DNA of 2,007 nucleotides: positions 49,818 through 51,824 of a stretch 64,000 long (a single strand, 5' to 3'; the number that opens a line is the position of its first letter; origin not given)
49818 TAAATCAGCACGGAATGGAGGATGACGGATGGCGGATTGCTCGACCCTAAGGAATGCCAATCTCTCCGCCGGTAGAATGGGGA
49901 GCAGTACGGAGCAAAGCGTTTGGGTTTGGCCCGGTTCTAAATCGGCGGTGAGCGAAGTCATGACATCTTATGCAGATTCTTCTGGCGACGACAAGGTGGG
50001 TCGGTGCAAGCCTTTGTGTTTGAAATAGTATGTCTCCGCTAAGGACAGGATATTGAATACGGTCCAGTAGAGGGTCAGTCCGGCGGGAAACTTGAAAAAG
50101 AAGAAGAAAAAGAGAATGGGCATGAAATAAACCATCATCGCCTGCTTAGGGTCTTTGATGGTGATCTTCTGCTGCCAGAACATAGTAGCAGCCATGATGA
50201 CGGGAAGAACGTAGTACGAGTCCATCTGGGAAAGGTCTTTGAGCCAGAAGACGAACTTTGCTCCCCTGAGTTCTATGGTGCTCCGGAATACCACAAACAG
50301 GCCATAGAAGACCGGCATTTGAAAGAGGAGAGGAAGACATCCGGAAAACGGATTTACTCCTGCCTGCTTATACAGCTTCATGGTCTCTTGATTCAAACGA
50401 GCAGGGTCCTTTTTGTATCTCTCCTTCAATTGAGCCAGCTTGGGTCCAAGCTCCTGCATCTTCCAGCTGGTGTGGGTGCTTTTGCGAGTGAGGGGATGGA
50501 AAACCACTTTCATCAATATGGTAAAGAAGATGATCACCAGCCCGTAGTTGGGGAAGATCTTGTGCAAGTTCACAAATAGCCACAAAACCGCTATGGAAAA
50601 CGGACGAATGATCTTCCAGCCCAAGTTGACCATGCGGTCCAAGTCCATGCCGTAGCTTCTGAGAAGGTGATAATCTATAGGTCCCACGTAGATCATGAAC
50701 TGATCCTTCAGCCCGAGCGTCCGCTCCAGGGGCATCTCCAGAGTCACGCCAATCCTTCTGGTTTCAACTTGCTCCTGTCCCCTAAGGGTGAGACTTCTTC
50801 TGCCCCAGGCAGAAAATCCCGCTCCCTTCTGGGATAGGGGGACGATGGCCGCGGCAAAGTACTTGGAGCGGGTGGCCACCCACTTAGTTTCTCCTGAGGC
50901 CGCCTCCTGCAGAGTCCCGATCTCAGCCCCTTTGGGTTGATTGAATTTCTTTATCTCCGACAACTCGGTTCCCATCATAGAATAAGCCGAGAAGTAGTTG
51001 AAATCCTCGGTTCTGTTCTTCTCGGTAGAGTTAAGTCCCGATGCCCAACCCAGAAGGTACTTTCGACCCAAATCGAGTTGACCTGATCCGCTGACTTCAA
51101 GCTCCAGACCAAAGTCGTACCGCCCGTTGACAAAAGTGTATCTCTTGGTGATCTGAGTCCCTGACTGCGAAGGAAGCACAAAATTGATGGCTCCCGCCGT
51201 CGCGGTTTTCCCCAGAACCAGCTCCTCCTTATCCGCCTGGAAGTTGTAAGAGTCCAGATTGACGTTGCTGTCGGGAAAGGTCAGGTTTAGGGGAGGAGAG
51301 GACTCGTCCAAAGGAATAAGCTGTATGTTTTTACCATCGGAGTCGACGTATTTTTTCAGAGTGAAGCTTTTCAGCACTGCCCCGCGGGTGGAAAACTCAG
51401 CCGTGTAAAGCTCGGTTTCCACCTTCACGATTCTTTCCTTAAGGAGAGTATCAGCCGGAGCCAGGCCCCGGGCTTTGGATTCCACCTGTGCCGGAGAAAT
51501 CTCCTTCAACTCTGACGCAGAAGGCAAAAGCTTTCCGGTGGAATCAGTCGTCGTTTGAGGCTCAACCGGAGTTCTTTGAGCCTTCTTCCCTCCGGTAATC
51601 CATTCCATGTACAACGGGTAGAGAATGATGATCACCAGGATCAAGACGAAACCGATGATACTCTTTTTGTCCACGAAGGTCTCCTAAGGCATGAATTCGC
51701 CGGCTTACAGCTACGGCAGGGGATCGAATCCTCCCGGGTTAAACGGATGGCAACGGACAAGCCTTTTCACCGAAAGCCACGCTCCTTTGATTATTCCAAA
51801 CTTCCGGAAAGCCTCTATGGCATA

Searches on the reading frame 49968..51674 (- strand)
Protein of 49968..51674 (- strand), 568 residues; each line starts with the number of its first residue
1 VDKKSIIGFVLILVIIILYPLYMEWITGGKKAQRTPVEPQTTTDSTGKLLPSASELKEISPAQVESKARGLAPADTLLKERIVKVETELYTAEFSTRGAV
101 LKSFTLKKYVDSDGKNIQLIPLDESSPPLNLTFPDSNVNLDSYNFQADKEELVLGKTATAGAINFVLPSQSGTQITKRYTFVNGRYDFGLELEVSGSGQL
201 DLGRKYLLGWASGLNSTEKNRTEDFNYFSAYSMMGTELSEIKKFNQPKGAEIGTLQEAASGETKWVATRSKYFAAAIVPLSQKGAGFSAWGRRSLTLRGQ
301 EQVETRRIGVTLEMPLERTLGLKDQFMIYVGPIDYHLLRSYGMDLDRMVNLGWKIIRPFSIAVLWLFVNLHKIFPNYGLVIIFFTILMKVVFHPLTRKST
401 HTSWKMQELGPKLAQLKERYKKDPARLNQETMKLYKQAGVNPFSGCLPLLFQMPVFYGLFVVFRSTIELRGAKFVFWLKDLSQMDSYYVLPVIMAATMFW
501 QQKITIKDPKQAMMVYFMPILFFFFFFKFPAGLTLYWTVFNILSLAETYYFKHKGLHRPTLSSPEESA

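Call 63: search_protein_families(library=pfam, proteins=[window:49968-51674:-], max_evalue=0.00001)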
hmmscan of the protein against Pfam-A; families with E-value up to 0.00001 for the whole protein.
window:49968-51674:- (568 aa): 2 families
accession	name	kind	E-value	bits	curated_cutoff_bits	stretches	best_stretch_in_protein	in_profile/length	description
PF02096.25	60KD_IMP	-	9.2e-60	201.8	35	1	377-552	1-162/163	60Kd inner membrane protein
PF14849.12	YidC_periplas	-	2.6e-28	100.2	24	1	83-354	2-273/283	YidC periplasmic domain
